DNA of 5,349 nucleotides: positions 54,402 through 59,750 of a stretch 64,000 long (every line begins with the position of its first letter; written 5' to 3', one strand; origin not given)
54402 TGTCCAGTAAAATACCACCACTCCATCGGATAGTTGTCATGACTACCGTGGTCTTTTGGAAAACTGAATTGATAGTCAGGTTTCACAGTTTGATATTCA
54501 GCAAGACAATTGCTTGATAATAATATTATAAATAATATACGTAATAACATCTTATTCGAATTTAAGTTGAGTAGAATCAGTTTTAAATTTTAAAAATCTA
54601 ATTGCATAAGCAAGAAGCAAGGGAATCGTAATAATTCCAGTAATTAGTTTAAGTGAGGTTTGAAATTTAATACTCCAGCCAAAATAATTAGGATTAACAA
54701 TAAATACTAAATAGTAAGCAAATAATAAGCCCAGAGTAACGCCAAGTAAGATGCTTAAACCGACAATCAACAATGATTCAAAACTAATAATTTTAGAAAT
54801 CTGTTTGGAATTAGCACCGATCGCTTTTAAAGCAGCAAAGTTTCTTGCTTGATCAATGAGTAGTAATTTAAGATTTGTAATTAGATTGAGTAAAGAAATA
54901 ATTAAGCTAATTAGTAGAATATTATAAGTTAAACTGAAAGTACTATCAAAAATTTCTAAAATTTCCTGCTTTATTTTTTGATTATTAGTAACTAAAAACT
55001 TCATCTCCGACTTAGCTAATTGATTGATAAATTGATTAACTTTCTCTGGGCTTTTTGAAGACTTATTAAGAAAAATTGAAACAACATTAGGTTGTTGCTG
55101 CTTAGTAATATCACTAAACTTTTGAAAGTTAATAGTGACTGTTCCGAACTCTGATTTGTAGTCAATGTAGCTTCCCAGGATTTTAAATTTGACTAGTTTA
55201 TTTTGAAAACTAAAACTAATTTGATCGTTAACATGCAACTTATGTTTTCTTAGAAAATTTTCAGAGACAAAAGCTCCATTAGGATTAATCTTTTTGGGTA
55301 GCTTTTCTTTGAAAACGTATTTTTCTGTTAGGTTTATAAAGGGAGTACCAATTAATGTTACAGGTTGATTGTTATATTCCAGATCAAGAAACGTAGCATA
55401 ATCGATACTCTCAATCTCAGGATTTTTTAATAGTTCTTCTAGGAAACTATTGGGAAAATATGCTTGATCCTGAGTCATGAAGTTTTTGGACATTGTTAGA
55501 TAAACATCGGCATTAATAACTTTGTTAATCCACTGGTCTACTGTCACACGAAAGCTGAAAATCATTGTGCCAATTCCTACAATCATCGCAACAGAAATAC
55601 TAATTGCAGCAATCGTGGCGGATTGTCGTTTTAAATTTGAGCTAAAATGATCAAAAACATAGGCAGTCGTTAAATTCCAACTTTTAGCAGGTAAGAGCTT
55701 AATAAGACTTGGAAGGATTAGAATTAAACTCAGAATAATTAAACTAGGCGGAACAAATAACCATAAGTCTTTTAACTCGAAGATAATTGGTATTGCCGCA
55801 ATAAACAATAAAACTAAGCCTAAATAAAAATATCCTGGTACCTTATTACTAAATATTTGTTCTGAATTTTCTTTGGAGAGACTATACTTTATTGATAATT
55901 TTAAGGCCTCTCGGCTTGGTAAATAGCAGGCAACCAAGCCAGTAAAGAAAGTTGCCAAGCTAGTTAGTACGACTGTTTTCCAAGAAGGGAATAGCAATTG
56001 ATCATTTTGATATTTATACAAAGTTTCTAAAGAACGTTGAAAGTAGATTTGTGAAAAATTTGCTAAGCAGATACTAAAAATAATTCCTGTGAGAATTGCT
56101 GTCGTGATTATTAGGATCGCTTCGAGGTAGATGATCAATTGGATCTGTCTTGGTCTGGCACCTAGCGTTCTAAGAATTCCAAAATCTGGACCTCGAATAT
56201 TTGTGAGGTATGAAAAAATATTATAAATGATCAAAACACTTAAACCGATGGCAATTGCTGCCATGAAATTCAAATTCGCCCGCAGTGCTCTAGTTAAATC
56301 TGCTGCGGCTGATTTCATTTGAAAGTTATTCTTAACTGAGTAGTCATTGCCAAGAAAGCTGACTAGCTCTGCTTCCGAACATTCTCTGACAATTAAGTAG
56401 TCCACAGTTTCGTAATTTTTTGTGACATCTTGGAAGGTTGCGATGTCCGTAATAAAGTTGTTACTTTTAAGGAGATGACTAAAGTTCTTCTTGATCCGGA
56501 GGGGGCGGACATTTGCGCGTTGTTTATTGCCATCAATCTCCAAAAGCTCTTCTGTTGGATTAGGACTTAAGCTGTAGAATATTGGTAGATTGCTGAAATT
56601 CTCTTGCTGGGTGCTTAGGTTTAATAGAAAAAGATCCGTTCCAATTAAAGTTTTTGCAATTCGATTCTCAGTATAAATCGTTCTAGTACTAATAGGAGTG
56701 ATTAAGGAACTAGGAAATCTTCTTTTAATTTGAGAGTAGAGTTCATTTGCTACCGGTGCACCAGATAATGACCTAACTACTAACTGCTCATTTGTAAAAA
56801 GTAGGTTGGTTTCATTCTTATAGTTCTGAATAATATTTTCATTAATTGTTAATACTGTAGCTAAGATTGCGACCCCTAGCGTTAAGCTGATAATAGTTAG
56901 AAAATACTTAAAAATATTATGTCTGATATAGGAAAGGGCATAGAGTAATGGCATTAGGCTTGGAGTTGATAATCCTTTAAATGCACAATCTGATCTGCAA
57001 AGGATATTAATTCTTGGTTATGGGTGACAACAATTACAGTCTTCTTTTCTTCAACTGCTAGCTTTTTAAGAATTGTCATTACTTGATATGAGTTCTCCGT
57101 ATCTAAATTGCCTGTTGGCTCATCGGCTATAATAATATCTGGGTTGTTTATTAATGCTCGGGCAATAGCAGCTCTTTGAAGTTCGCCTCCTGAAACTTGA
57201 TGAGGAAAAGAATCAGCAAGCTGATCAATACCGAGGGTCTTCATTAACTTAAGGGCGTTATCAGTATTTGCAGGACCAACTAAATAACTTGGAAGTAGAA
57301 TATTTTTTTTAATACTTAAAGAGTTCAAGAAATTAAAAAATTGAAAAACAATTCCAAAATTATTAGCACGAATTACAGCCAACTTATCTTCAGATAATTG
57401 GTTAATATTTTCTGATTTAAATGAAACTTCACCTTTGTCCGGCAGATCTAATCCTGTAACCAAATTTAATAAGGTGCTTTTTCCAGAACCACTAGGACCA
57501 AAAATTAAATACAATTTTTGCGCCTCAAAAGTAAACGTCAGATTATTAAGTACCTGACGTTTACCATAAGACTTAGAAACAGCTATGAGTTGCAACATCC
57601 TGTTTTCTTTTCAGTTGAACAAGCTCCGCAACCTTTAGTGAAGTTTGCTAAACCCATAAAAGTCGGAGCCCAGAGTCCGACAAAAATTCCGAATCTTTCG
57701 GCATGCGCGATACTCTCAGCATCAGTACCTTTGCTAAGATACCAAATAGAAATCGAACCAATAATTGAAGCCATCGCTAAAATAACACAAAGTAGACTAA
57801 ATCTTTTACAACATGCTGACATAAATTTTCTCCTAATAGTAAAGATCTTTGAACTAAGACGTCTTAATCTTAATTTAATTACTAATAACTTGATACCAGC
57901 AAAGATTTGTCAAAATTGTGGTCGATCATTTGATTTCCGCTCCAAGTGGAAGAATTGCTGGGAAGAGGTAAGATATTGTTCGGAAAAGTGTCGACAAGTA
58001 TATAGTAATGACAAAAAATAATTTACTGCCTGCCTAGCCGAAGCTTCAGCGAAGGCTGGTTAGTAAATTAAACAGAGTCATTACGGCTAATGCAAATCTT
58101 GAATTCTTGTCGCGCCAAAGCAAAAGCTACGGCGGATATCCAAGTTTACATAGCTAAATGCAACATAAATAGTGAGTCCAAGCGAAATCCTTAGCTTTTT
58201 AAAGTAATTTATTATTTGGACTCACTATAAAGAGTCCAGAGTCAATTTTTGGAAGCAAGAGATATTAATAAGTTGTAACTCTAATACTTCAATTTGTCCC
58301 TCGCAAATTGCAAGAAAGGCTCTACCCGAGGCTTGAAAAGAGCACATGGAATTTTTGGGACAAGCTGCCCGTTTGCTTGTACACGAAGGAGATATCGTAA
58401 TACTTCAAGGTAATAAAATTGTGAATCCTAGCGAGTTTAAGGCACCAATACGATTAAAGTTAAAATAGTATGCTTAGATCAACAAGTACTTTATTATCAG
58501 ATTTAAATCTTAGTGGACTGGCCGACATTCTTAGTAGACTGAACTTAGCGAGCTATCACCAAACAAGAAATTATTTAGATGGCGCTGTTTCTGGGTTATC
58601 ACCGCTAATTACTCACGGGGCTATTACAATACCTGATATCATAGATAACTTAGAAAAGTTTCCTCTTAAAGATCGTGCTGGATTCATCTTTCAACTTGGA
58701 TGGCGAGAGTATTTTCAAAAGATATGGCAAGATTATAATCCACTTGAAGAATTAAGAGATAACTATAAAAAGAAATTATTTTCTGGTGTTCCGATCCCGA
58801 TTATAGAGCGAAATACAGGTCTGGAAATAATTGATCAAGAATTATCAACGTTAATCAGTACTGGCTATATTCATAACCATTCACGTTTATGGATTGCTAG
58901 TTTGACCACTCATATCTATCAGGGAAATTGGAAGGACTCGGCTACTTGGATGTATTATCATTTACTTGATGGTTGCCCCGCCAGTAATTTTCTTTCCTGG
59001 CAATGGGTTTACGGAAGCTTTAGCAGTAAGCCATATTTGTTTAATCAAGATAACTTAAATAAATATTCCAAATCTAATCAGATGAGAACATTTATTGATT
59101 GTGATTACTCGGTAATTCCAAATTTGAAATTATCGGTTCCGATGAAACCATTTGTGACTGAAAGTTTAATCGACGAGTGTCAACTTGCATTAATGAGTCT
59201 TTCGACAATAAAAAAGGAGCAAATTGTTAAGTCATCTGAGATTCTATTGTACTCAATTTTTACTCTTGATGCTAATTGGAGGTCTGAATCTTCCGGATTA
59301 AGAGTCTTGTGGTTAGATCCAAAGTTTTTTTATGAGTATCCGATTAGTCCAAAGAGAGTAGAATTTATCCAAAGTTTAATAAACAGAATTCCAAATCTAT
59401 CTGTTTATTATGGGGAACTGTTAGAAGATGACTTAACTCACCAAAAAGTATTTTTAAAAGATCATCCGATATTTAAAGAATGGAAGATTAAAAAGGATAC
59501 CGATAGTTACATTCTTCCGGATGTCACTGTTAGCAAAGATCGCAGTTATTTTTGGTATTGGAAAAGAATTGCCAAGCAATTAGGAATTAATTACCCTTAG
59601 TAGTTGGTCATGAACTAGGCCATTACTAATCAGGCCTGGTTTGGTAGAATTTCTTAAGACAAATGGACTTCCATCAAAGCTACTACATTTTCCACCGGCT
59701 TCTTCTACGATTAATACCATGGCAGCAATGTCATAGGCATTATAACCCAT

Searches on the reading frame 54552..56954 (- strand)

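Call 82: search_protein_families(library=pfam, proteins=[window:54552-56954:-], max_evalue=0.00001)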
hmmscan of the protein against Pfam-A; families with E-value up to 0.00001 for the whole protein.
window:54552-56954:- (800 aa): 2 families
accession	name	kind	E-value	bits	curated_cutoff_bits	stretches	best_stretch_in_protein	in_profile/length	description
PF02687.27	FtsX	-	8.2e-25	87.6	25.5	2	229-355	1-120/120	FtsX-like permease C-terminal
PF12704.14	MacB_PCD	-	1.4e-10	42.2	27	1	447-641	4-199/207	MacB-like periplasmic core domain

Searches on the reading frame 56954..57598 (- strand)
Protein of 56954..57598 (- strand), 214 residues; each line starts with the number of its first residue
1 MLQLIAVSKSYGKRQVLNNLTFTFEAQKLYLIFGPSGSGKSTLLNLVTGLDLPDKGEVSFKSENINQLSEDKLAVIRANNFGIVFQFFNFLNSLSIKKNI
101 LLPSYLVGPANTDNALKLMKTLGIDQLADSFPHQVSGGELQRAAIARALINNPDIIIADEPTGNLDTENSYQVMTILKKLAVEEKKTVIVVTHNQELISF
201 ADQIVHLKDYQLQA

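Call 82: search_protein_families(library=pfam, proteins=[window:56954-57598:-], max_evalue=0.00001)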
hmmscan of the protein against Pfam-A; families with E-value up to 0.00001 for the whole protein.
window:56954-57598:- (214 aa): 4 families
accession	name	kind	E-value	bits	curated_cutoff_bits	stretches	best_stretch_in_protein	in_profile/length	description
PF00005.33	ABC_tran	-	2e-32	113.1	25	1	17-162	1-136/137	ABC transporter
PF02463.25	SMC_N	-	1.2e-07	31.9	40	0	9-209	11-213/220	RecF/RecN/SMC N terminal domain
PF13166.12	AAA_13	-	7.1e-07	28.7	36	0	149-199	523-575/713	AAA domain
PF13304.12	AAA_21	-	5.4e-06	27.1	27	0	88-199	171-304/304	AAA domain, putative AbiEii toxin, Type IV TA system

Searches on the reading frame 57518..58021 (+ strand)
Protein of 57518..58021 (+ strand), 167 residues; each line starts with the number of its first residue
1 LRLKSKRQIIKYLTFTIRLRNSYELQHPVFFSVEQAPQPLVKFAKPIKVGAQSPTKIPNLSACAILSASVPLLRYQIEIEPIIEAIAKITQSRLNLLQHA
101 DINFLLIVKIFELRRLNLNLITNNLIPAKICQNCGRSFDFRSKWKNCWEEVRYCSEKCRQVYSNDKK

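Call 82: search_protein_families(library=pfam, proteins=[window:57518-58021:+], max_evalue=0.00001)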
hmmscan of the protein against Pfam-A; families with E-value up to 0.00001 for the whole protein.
window:57518-58021:+ (167 aa): 1 family
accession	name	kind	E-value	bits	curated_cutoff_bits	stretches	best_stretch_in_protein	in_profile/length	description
PF10013.15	DUF2256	-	2.2e-16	60.1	25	1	125-160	4-39/40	Uncharacterized protein conserved in bacteria (DUF2256)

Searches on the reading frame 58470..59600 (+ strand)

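Call 82: search_protein_families(library=pfam, proteins=[window:58470-59600:+], max_evalue=0.00001)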
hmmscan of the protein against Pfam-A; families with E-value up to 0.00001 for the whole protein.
window:58470-59600:+ (376 aa): 1 family
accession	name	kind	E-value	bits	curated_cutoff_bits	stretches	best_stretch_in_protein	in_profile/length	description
PF03441.19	FAD_binding_7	-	7.9e-15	55.2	27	1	73-189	2-126/203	FAD binding domain of DNA photolyase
